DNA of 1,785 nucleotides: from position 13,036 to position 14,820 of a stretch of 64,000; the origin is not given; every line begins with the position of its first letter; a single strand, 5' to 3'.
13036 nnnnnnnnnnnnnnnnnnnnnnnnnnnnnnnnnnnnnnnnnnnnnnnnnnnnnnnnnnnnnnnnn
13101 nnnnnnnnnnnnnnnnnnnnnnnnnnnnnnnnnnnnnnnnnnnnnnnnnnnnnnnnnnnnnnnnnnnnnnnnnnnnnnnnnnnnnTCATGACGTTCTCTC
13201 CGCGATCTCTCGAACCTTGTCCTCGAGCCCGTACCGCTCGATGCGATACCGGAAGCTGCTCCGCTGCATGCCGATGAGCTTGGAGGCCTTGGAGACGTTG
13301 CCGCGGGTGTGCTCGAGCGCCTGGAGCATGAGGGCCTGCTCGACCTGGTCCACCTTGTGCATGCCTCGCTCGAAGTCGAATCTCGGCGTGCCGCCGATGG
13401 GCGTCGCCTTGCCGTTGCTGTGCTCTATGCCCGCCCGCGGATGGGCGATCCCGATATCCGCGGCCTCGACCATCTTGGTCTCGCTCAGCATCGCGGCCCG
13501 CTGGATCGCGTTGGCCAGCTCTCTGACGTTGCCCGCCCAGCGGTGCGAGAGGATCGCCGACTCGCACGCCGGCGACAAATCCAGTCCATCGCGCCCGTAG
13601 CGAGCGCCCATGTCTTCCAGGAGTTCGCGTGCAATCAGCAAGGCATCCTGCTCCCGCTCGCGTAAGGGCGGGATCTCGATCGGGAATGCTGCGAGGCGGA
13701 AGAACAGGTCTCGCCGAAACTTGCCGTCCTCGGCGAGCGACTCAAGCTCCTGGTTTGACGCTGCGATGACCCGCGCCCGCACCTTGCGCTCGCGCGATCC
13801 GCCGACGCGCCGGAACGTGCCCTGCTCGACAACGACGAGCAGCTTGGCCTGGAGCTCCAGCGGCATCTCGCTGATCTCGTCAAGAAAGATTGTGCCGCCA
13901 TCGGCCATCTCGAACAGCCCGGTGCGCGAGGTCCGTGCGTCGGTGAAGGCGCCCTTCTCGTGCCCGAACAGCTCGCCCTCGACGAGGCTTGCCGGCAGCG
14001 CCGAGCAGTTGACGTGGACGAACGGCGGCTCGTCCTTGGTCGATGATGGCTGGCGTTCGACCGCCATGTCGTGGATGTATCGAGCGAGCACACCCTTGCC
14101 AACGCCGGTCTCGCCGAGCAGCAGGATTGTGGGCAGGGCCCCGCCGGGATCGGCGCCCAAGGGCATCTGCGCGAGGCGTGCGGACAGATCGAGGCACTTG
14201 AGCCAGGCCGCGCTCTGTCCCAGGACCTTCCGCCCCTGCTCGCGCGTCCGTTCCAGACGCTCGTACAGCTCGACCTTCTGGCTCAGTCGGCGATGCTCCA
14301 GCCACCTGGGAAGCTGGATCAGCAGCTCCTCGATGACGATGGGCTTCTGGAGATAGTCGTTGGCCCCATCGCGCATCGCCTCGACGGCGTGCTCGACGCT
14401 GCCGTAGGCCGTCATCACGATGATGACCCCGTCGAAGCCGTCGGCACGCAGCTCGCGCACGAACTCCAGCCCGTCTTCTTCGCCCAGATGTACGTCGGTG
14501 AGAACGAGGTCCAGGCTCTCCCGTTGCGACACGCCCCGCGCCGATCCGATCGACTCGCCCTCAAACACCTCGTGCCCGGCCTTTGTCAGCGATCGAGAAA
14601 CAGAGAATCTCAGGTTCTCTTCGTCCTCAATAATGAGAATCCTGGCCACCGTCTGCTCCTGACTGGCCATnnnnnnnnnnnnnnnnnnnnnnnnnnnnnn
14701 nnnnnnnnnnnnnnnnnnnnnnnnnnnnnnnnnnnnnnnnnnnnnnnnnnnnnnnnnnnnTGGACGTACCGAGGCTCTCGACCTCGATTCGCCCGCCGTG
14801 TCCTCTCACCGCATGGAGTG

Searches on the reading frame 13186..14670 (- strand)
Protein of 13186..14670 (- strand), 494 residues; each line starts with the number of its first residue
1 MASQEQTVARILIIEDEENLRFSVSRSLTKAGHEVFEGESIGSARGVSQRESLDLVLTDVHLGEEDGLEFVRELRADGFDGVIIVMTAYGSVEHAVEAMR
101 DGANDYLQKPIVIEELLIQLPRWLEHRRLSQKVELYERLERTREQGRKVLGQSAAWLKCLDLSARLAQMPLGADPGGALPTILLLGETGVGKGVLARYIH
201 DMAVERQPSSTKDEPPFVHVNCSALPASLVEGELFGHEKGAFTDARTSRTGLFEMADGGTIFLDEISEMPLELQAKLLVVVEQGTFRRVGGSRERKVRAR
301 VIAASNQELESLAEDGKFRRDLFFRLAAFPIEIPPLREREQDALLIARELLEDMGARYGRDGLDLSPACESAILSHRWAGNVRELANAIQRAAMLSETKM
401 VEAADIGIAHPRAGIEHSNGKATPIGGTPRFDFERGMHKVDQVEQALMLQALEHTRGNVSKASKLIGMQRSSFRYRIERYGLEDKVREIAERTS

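Call 12: search_protein_families(library=ncbifam, proteins=[window:13186-14670:-], max_evalue=0.01)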
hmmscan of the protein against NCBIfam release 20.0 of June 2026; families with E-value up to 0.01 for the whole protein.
window:13186-14670:- (494 aa): 113 families (the best 25 are shown)
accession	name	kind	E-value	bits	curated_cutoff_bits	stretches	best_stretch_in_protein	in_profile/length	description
NF008469.0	PRK11361.1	equivalog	2.8e-101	339.5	714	1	7-483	3-457/461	acetoacetate metabolism transcriptional regulator AtoC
TIGR01818.1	ntrC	equivalog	1.8e-97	327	558.6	1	11-477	1-460/463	nitrogen regulation protein NR(I)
NF049963.1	RespRegFlgRCampy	domain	4.5e-90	302.5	750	1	11-408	3-379/429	fla regulon two-component system response regulator FlgR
TIGR02915.1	PEP_resp_reg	equivalog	1.2e-86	291.3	502.6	1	11-482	1-444/445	PEP-CTERM-box response regulator transcription factor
NF003451.0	PRK05022.1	equivalog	9.3e-84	282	476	1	181-482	215-510/512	nitric oxide reductase transcriptional regulator NorR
TIGR01817.1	nifA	equivalog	1.5e-81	274.8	528.85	1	137-483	186-530/534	nif-specific transcriptional activator NifA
NF041946.1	LuxO_transreg_Vib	equivalog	2.1e-80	270.8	800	1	49-477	37-457/463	quorum-sensing sigma-54 dependent transcriptional regulator LuxO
NF050807.1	TransRegFlbDCaul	equivalog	1.5e-79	268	750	1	181-481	143-439/454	sigma-54-dependent transcriptional regulator FlbD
NF041552.1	TF_PrdR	equivalog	5.4e-79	266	795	1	144-481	264-577/577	sigma-54 dependent transcriptional regulator PrdR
NF051870.1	NAssimRespRegNtrX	equivalog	5.5e-78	262.9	600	1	10-481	3-451/452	nitrogen assimilation response regulator NtrX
NF008176.1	PRK10923.1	equivalog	1.8e-76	257.6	620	1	10-483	5-469/469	nitrogen regulation protein NR(I)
NF038308.1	RNA_repair_RtcR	equivalog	4.3e-76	256.9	650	1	181-482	206-518/530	RNA repair transcriptional activator RtcR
NF041906.1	V4R_TF_MobR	exception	6.7e-71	239.4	999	1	151-480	236-544/544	phenol degradation transcriptional regulator MobR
NF007689.0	PRK10365.1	equivalog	3.1e-70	237.2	760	1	31-474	28-436/441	sigma-54-dependent response regulator transcription factor ZraR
NF011695.0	PRK15115.1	equivalog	4.7e-70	236.6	763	1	6-483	4-439/445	two-component system response regulator GlrR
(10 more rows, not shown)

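Call 13: search_protein_families(library=pfam, proteins=[window:13186-14670:-], max_evalue=0.01)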
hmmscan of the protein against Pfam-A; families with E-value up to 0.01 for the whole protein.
window:13186-14670:- (494 aa): 10 families
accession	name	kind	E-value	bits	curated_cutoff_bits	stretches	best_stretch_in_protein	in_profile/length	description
PF00158.32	Sigma54_activat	-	4e-57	193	20.2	1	181-332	24-168/168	Sigma-54 interaction domain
PF00072.30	Response_reg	-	1.6e-22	80.2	30.2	1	11-117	1-107/111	Response regulator receiver domain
PF14532.12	Sigma54_activ_2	-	2.8e-15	57.2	25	1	182-336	24-138/138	Sigma-54 interaction domain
PF25601.1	AAA_lid_14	-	9.4e-15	54.7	27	1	337-406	1-70/87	AAA+ ATPase lid domain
PF02954.25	HTH_8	-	1.5e-12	47.5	22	1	440-480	2-42/42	Bacterial regulatory protein, Fis family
PF07728.20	AAA_5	-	3.4e-06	27.6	22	1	182-308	2-124/139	AAA domain (dynein-related subfamily)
PF07724.20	AAA_2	-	0.00013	22.5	27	1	181-314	5-132/166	AAA domain (Cdc48 subfamily)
PF00493.29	MCM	-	0.00059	19.5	23.3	1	182-308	60-174/224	MCM P-loop domain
PF00004.35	AAA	-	0.0012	19.7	21.2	1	182-312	1-114/131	ATPase family associated with various cellular activities (AAA)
PF13191.12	AAA_16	-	0.0091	16.9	32.6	0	173-247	18-96/167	AAA ATPase domain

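Call 16: find_encoding_contigs(protein=window:13186-14670:-, flank=10000, max_places=10)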
Protein window:13186-14670:- (494 aa): no gene with exactly this product is on record in the collection.

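Call 17: find_related_loci(query=window:13186-14670:-, collection=genome_contigs, flank=10000)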
Query window:13186-14670:- (494 aa) in genome_contigs; peptide patterns used: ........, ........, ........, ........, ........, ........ (x = any residue, [..] = any of these).
600 stretches matched a pattern (row limit reached: there are more); 591 encode a relative of the query (tblastn E <= 1e-3); the best 80 are kept; 80 distinct loci.
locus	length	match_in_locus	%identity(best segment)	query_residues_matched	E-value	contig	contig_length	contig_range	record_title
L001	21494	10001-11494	80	1-494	0e+0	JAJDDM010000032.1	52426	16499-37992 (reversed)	MAG: Phycisphaerales bacterium isolate OFTM8 OFTM8_31, whole genome shotgun sequence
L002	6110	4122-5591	68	1-491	0e+0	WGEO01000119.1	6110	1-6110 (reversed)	MAG: Phycisphaerales bacterium isolate S146_42 k151_423089, whole genome shotgun sequence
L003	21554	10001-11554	58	4-491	2e-175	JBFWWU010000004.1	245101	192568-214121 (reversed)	MAG: Phycisphaerales bacterium isolate CA_2019_TPBS_124 NODE_441_length_245101_cov_8.232535_TPBS, whole genome shotgun s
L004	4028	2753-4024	61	1-419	2e-168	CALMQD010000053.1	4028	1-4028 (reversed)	MAG TPA_asm: uncultured Phycisphaerales bacterium isolate SRR5676451_bin.35_CONCOCT_v1.1_MAG genome assembly, contig: ER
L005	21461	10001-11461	53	1-489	4e-156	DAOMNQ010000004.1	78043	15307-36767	MAG TPA_asm: Phycisphaerales bacterium isolate AMR_MDS_5908 NODE_154_length_78043_cov_4.639445, whole genome shotgun seq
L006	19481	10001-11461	53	1-489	3e-156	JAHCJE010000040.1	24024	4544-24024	MAG: Phycisphaeraceae bacterium isolate TGS_PLA3 PLA3_40, whole genome shotgun sequence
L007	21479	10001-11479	55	5-490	1e-168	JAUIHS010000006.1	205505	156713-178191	MAG: Phycisphaerae bacterium isolate Co_bin.225 NODE_676_length_205505_cov_1.495798, whole genome shotgun sequence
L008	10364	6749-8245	54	1-492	2e-170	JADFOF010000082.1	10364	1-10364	MAG: Planctomycetota bacterium isolate B67T1L10 B67T1L10_NODE10761, whole genome shotgun sequence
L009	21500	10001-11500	60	2-492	0e+0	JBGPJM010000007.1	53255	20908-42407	MAG: Phycisphaerae bacterium isolate OBJ_0618_7090110_309 k141_11692105_length_53255_cov_17.3177, whole genome shotgun s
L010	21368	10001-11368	37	9-482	3e-99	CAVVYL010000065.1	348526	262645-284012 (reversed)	MAG: uncultured Acidimicrobiia bacterium isolate MFD00962.bin.1.329 genome assembly, contig: contig_94, whole genome sho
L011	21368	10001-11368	37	11-483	1e-93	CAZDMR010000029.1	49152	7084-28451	MAG TPA_asm: uncultured Acidobacteriota bacterium isolate binchicken_co116_446 genome assembly, contig: NODE_535_length_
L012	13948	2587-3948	38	10-483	1e-92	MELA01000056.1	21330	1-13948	MAG: Acidobacteria bacterium RIFCSPLOWO2_12_FULL_65_11 rifcsplowo2_12_scaffold_23315, whole genome shotgun sequence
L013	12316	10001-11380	36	10-484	8e-93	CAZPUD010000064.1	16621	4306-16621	MAG TPA_asm: uncultured candidatus Brocadiaceae bacterium isolate SRP093185_co1_14 genome assembly, contig: NODE_2275_le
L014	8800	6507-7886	35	10-484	1e-91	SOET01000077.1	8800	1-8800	MAG: Candidatus Kuenenia hertensis isolate YC6 NODE_17238_length_8800_cov_262.717782, whole genome shotgun sequence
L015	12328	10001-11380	35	10-484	6e-90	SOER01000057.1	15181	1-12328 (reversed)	MAG: Candidatus Loosdrechtia aerotolerans isolate YC1 NODE_57_length_15181_cov_11.496745, whole genome shotgun sequence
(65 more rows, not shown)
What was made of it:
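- The family of sigma-54 activators is large (call 17 found hundreds of paralogs across bacteria), and a genome of this type may hold several.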

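Call 23: find_related_loci(query=A2, collection=metagenome_contigs, flank=10000)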
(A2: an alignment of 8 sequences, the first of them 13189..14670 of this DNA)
Query A2 (494 aa) in metagenome_contigs; peptide patterns used: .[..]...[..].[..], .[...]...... (x = any residue, [..] = any of these).
600 stretches matched a pattern (row limit reached: there are more); 596 encode a relative of the query (tblastn E <= 1e-3); the best 80 are kept; 80 distinct loci.
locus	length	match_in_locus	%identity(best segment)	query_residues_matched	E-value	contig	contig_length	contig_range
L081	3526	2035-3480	40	11-483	3e-103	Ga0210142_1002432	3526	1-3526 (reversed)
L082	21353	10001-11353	39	10-482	3e-100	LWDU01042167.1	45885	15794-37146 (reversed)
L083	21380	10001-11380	40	10-480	3e-97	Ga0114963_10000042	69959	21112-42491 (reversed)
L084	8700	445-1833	38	11-483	1e-96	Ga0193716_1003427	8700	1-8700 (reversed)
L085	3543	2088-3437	38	6-483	4e-97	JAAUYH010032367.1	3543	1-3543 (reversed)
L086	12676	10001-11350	37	10-483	1e-92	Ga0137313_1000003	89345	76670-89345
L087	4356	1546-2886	37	10-482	3e-91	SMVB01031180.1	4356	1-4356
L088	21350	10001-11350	39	7-483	2e-89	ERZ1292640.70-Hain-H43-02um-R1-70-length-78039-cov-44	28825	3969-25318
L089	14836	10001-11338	38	9-482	9e-89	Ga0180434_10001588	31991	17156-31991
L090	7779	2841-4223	35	1-482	1e-87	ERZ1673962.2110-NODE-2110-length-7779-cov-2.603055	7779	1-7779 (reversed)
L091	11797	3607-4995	35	6-488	1e-87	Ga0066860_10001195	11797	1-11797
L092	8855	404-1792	35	11-483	6e-87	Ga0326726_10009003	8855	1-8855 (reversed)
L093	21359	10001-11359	36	10-480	2e-86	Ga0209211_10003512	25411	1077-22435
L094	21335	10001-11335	34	11-482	2e-86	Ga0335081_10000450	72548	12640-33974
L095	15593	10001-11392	36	10-477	2e-86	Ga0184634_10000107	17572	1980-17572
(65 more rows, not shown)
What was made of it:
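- Tried and rejected: Metagenome scan (call 23).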

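Call 24: find_homologous_proteins(query=window:13189-14670:-, max_evalue=1e-100)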
Query window:13189-14670:- (494 aa): 507 proteins with E <= 1e-100 among 8000 candidates; the best 120 are listed.
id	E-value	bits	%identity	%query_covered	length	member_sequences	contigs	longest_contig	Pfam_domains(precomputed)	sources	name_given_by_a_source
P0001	0.0e+0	1077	100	100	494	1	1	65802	PF00158.33,PF25601.2,PF02954.26,PF14532.13,PF07728.21,PF00072.31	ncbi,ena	-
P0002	3.3e-251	852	80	99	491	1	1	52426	PF00158.33,PF25601.2,PF02954.26,PF14532.13,PF07728.21,PF00072.31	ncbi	-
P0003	1.2e-197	675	69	92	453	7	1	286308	PF00158.33,PF07724.21,PF25601.2,PF02954.26,PF14532.13,PF07728.21,PF00072.31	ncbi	-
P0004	3.5e-183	628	62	98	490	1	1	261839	PF00158.33,PF25601.2,PF02954.26,PF14532.13,PF00072.31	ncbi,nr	ncbi:MAG: sigma-54-dependent Fis family transcriptional regulator [Phycisphaeraceae bacterium]|nr:si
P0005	1.4e-182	626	61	98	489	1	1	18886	PF00158.33,PF25601.2,PF02954.26,PF14532.13,PF07728.21,PF00072.31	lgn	-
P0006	6.0e-182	624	63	94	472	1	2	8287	PF00158.33,PF25601.2,PF02954.26,PF14532.13,PF07728.21,PF00072.31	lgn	-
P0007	4.8e-181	621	61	98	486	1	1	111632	PF00158.33,PF25601.2,PF02954.26,PF14532.13,PF07728.21,PF00072.31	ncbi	-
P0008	6.0e-179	614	60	98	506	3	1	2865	PF00158.33,PF25601.2,PF02954.26,PF14532.13,PF07728.21,PF00072.31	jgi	jgi:two-component system response regulator AtoC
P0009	8.1e-179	613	60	98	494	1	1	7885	PF00158.33,PF25601.2,PF02954.26,PF14532.13,PF07728.21,PF00072.31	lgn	-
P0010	2.8e-178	612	59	98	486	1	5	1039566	PF00158.33,PF25601.2,PF02954.26,PF14532.13,PF00072.31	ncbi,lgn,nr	ncbi:MAG: sigma-54-dependent Fis family transcriptional regulator [Phycisphaeraceae bacterium]|nr:si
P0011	4.3e-178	611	58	98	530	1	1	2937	PF00158.33,PF25601.2,PF02954.26,PF14532.13,PF00072.31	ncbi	-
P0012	3.7e-176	605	58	98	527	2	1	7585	PF00158.33,PF25601.2,PF02954.26,PF14532.13,PF00072.31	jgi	-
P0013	4.3e-176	604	60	99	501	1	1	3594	PF00158.33,PF25601.2,PF02954.26,PF14532.13,PF07728.21,PF00072.31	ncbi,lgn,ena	-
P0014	5.8e-175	601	60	98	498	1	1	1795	PF00158.33,PF25601.2,PF02954.26,PF14532.13,PF07728.21,PF00072.31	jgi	jgi:DNA-binding NtrC family response regulator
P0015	1.0e-174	600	60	98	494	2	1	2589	PF00158.33,PF25601.2,PF02954.26,PF14532.13,PF07728.21,PF00072.31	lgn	-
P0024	4.5e-172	591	59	98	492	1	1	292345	PF00158.33,PF07724.21,PF25601.2,PF02954.26,PF14532.13,PF07728.21,PF00072.31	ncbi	-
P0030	2.3e-170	586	56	100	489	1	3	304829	PF00158.33,PF25601.2,PF02954.26,PF14532.13,PF07728.21,PF00072.31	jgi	-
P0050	2.4e-167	576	57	98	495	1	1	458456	PF00158.33,PF07724.21,PF25601.2,PF02954.26,PF14532.13,PF07728.21,PF00072.31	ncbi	-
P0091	2.7e-163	562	58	97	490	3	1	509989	PF00158.33,PF25601.2,PF02954.26,PF14532.13,PF07728.21,PF00072.31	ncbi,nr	ncbi:MAG: sigma-54-dependent Fis family transcriptional regulator [Phycisphaeraceae bacterium]|nr:si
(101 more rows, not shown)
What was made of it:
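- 13186..14670 (-): Sigma-54 activator (receiver, AAA+ Sigma54_activat and HTH_8 domains; loop reads GAFTDA). Proposed activator of P1, P2 and P3. More than 120 database clusters at 51-80% identity; those that carry a source name are called Phycisphaerales or Phycisphaeraceae, with one exception (call 24).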

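Call 25: find_encoding_contigs(protein=P0001, flank=1000, max_places=2)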
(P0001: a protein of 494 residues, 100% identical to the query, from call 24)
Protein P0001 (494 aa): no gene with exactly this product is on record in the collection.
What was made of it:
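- Tried and rejected: Exact look-up of the window's own regulator found no contig (calls 16, 25), so the source genome could not be retrieved.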

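Call 26: find_encoding_contigs(protein=P0003, flank=10000, max_places=3)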
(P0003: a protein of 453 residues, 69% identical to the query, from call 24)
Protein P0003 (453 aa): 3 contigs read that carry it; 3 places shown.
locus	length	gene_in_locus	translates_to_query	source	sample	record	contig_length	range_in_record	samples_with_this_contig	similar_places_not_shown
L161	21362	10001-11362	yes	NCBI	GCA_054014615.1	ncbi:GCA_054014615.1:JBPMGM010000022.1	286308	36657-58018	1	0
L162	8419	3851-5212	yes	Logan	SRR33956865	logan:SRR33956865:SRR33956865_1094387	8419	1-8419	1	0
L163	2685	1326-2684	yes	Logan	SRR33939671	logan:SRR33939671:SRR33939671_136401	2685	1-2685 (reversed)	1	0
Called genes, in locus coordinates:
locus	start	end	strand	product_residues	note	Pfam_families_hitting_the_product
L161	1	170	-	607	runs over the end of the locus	PF25145:NfeD1b_N, PF24961:NfeD_membrane, PF01957:NfeD (weak)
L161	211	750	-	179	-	PF00293:NUDIX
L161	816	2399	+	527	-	PF01225:Mur_ligase, PF08245:Mur_ligase_M, PF02875:Mur_ligase_C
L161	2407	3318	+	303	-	PF01565:FAD_binding_4, PF02873:MurB_C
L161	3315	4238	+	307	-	PF01820:Dala_Dala_lig_N (faint), PF07478:Dala_Dala_lig_C, PF13535:ATP-grasp_4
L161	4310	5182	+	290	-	-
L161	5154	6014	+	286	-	-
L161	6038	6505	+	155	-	PF03449:GreA_GreB_N, PF01272:GreA_GreB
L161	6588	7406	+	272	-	PF13349:DUF4097 (faint), PF24016:DUF7330 (weak)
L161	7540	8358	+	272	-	PF07963:N_methyl (weak)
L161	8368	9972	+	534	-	PF00672:HAMP, PF00512:HisKA, PF02518:HATPase_c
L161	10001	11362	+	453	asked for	PF00072:Response_reg, PF00158:Sigma54_activat, PF14532:Sigma54_activ_2, PF07724:AAA_2 (weak), PF07728:AAA_5 (weak), PF25601:AAA_lid_14, PF02954:HTH_8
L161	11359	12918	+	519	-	-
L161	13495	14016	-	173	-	PF00300:His_Phos_1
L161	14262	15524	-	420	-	PF04055:Radical_SAM, PF19288:CofH_C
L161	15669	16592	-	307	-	-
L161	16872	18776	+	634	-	PF00012:HSP70, PF06723:MreB_Mbl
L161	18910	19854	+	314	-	PF01210:NAD_Gly3P_dh_N (faint), PF02558:ApbA, PF08546:ApbA_C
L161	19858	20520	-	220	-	PF01725:Ham1p_like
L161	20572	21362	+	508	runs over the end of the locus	PF00171:Aldedh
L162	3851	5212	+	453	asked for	PF00072:Response_reg, PF00158:Sigma54_activat, PF14532:Sigma54_activ_2, PF07724:AAA_2 (weak), PF07728:AAA_5 (weak), PF25601:AAA_lid_14, PF02954:HTH_8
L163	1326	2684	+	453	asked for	PF00072:Response_reg, PF00158:Sigma54_activat, PF14532:Sigma54_activ_2, PF07724:AAA_2 (weak), PF07728:AAA_5 (weak), PF25601:AAA_lid_14, PF02954:HTH_8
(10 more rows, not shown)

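Call 27: find_encoding_contigs(protein=P0004, flank=10000, max_places=3)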
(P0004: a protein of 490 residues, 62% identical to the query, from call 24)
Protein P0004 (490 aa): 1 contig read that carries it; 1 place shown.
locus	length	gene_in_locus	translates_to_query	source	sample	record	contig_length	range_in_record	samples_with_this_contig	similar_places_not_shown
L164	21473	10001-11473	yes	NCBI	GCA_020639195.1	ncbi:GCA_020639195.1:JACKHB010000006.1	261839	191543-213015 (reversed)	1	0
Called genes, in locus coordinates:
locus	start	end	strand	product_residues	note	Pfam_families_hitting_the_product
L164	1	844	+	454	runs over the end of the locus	PF02844:GARS_N, PF01071:GARS_A, PF02786:CPSase_L_D2 (weak), PF02843:GARS_C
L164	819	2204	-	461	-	PF14238:DUF4340 (faint)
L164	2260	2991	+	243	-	PF07722:Peptidase_C26, PF00117:GATase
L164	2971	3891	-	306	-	PF02219:MTHFR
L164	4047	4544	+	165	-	PF04542:Sigma70_r2, PF04545:Sigma70_r4, PF08281:Sigma70_r4_2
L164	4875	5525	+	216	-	PF00263:Secretin (weak)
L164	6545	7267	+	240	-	PF01557:FAA_hydrolase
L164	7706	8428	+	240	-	-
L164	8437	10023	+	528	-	PF00672:HAMP, PF00512:HisKA, PF02518:HATPase_c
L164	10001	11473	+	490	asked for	PF00072:Response_reg, PF00158:Sigma54_activat, PF14532:Sigma54_activ_2, PF25601:AAA_lid_14, PF02954:HTH_8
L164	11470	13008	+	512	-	-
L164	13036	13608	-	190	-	PF01765:RRF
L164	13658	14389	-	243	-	PF00696:AA_kinase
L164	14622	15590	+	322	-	PF13768:VWA_3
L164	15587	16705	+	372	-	-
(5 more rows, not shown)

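Call 28: find_encoding_contigs(protein=P0007, flank=10000, max_places=3)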
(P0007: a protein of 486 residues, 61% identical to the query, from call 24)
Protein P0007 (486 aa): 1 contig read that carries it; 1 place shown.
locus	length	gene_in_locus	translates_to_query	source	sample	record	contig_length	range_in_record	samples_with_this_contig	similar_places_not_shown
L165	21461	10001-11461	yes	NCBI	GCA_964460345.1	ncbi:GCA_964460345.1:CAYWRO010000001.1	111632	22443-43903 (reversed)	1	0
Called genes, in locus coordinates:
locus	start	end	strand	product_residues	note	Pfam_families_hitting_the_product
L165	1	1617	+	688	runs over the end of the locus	PF01590:GAF (weak)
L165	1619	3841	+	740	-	PF05402:PqqD (faint), PF02163:Peptidase_M50 (faint)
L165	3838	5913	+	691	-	PF07517:SecA_DEAD, PF01043:SecA_PP_bind, PF21090:P-loop_SecA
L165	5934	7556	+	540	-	PF03372:Exo_endo_phos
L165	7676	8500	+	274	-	PF07963:N_methyl (weak)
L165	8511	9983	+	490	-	PF00672:HAMP, PF00512:HisKA, PF02518:HATPase_c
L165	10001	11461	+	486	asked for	PF00072:Response_reg, PF00158:Sigma54_activat, PF07728:AAA_5 (weak), PF14532:Sigma54_activ_2, PF25601:AAA_lid_14, PF02954:HTH_8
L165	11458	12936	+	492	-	-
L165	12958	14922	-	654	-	PF02683:DsbD_TM, PF00085:Thioredoxin (weak), PF13899:Thioredoxin_7, PF13098:Thioredoxin_2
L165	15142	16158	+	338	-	PF02154:FliM, PF01052:FliMN_C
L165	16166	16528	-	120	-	PF01740:STAS, PF13466:STAS_2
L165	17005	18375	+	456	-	PF08529:NusA_N, PF00575:S1, PF13184:KH_NusA_1st, PF26594:KH_NusA_2nd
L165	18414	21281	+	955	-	PF04760:IF2_N (weak), PF00009:GTP_EFTU, PF00025:Arf (weak), PF01926:MMR_HSR1, PF22042:EF-G_D2, PF11987:IF-2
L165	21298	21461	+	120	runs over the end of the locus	PF04456:DUF503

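Call 32: find_encoding_contigs(protein=P0005, flank=10000, max_places=2)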
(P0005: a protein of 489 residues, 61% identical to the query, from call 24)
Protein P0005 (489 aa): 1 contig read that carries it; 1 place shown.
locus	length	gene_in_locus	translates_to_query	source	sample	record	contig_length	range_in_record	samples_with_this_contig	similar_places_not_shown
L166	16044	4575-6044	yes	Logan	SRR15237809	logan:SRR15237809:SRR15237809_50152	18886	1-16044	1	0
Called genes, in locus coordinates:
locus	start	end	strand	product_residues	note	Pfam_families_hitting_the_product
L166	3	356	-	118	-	?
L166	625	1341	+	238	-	-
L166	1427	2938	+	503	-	PF00282:Pyridoxal_deC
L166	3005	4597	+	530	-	PF00672:HAMP, PF00512:HisKA, PF02518:HATPase_c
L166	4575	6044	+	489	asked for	PF00072:Response_reg, PF00158:Sigma54_activat, PF14532:Sigma54_activ_2, PF07728:AAA_5, PF25601:AAA_lid_14, PF02954:HTH_8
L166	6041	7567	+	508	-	-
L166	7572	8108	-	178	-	PF12802:MarR_2 (weak)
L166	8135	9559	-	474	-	-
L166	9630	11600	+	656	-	PF03747:ADP_ribosyl_GH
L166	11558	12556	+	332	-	PF01040:UbiA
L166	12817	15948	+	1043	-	PF17148:DUF5117, PF16313:DUF4953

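Call 33: find_encoding_contigs(protein=P0006, flank=10000, max_places=2)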
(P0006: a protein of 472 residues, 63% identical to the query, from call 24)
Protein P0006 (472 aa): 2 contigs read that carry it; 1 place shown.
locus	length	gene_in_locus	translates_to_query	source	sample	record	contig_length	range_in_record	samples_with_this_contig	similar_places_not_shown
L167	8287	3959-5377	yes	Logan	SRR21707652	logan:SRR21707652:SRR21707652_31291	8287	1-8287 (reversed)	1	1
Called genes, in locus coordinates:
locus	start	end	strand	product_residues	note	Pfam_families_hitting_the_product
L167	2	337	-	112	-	?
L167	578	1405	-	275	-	PF13649:Methyltransf_25 (weak), PF08242:Methyltransf_12 (weak)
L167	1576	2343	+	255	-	PF07963:N_methyl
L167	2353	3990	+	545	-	PF00672:HAMP, PF00512:HisKA, PF02518:HATPase_c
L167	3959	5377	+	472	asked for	PF00072:Response_reg, PF00158:Sigma54_activat, PF07728:AAA_5 (weak), PF14532:Sigma54_activ_2, PF25601:AAA_lid_14, PF02954:HTH_8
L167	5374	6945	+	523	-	-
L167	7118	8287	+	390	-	?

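Call 34: find_encoding_contigs(protein=P0010, flank=10000, max_places=2)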
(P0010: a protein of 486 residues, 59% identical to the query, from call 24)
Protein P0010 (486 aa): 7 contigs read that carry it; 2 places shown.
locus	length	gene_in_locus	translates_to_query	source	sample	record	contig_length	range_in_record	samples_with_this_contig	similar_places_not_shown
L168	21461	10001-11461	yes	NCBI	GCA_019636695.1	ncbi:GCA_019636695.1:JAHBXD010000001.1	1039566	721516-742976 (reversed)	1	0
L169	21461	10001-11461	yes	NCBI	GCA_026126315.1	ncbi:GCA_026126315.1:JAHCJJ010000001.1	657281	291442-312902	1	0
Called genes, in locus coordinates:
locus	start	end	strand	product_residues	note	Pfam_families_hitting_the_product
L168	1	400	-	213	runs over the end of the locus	PF00753:Lactamase_B, PF12706:Lactamase_B_2 (faint)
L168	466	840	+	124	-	PF02041:Auxin_BP (weak), PF12973:Cupin_7 (weak), PF02311:AraC_binding, PF07883:Cupin_2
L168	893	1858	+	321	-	-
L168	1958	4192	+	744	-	PF02824:TGS, PF07973:tRNA_SAD, PF00587:tRNA-synt_2b, PF03129:HGTP_anticodon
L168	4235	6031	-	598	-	PF00587:tRNA-synt_2b, PF04073:tRNA_edit, PF03129:HGTP_anticodon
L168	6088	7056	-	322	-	-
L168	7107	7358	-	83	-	-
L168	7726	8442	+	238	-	-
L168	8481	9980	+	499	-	PF00672:HAMP, PF00512:HisKA, PF02518:HATPase_c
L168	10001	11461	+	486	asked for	PF00072:Response_reg, PF00158:Sigma54_activat, PF14532:Sigma54_activ_2, PF25601:AAA_lid_14, PF02954:HTH_8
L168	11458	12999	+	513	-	-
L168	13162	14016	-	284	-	PF25470:DUF7901 (weak)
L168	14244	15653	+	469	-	PF02403:Seryl_tRNA_N, PF00587:tRNA-synt_2b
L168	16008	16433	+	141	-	PF00127:Copper-bind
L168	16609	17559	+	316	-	PF02511:Thy1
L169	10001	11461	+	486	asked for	PF00072:Response_reg, PF00158:Sigma54_activat, PF14532:Sigma54_activ_2, PF25601:AAA_lid_14, PF02954:HTH_8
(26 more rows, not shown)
